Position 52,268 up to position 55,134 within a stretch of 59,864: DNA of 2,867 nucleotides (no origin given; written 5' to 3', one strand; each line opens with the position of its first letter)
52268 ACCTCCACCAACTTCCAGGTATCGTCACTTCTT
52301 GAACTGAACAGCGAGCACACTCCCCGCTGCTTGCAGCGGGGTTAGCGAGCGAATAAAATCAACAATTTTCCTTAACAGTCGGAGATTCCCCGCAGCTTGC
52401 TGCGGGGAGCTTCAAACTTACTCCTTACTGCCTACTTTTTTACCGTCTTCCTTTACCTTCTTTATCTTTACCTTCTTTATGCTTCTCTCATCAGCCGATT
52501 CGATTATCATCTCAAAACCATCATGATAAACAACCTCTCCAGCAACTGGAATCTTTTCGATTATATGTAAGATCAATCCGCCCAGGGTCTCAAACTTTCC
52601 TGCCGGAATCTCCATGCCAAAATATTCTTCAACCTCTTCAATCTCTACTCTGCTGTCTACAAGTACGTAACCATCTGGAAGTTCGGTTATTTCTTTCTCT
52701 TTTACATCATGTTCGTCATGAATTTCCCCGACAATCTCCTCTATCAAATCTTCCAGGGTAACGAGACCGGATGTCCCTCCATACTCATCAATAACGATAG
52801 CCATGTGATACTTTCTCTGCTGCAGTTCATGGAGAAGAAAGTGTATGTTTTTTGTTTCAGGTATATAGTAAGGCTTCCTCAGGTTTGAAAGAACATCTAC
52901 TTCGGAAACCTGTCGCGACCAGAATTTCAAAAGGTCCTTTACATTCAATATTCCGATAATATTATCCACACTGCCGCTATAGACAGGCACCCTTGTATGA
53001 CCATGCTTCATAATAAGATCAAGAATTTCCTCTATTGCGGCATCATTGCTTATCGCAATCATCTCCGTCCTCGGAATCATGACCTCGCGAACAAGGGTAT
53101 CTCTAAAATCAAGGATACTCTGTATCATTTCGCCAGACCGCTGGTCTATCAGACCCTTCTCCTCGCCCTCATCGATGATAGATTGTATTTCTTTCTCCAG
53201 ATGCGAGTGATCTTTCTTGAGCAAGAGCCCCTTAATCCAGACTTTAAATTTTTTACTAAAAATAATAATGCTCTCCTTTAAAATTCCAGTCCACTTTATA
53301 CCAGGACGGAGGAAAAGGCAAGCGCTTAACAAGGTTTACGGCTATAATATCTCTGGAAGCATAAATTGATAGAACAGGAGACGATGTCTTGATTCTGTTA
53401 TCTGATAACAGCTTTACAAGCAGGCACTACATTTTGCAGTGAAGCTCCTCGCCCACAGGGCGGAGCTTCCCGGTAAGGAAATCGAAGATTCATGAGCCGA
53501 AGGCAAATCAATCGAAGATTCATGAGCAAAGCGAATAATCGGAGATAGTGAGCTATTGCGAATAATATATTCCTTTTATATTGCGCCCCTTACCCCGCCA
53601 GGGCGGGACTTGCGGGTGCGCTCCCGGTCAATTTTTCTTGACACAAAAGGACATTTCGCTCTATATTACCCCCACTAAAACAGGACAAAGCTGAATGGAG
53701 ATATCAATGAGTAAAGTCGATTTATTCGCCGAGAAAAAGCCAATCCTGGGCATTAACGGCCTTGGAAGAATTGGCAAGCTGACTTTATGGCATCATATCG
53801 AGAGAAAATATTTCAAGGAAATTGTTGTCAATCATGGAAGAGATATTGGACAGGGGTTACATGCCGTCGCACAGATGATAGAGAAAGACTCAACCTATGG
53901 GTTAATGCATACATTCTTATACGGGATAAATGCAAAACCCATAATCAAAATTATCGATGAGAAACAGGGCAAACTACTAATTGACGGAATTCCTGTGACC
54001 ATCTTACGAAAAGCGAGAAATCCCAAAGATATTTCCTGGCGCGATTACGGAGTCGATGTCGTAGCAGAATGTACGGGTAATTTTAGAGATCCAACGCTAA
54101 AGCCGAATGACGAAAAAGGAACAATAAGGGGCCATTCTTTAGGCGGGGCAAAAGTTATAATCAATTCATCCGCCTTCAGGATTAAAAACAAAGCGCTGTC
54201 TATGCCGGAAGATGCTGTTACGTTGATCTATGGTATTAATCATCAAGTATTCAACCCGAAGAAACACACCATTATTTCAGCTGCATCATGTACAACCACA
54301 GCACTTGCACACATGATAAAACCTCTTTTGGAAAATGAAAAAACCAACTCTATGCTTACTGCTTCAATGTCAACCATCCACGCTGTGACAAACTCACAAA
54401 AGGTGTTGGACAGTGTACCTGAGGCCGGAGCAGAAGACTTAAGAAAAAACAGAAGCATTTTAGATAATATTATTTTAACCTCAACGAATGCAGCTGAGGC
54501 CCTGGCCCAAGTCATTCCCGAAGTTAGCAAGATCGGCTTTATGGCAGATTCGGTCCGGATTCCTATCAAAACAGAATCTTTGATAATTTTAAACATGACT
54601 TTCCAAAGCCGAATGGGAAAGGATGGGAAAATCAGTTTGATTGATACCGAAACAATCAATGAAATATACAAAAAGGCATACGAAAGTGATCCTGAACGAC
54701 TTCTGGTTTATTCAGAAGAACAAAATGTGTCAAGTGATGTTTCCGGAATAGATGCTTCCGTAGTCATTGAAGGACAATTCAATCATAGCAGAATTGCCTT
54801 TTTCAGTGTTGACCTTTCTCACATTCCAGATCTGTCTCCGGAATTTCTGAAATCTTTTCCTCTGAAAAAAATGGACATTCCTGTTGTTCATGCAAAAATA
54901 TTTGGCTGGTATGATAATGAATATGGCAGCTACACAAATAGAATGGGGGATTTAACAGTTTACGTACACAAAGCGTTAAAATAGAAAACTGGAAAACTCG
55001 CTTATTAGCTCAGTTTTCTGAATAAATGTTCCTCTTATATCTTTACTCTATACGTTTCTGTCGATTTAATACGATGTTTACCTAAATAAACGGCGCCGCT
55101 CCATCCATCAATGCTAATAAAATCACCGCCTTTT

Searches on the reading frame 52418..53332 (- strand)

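Call 21: search_protein_families(library=pfam, proteins=[window:52418-53332:-], max_evalue=0.001)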
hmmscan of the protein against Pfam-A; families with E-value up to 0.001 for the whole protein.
window:52418-53332:- (304 aa): 2 families
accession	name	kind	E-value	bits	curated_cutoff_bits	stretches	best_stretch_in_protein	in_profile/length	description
PF03471.22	CorC_HlyC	-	3.1e-20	72.4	27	1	217-293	2-80/81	Transporter associated domain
PF00571.33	CBS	-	4.1e-17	62.7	24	2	81-137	1-54/57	CBS domain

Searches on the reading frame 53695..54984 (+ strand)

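Call 21: search_protein_families(library=pfam, proteins=[window:53695-54984:+], max_evalue=0.001)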
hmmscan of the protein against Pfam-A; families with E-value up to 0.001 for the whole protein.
window:53695-54984:+ (429 aa): 2 families
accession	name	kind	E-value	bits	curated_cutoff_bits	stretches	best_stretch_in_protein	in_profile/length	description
PF02800.25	Gp_dh_C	-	5.8e-19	68.6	24.4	1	205-359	2-140/158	Glyceraldehyde 3-phosphate dehydrogenase, C-terminal domain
PF00044.30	Gp_dh_N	-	8.3e-17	61.8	31.7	1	18-132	3-100/101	Glyceraldehyde 3-phosphate dehydrogenase, NAD binding domain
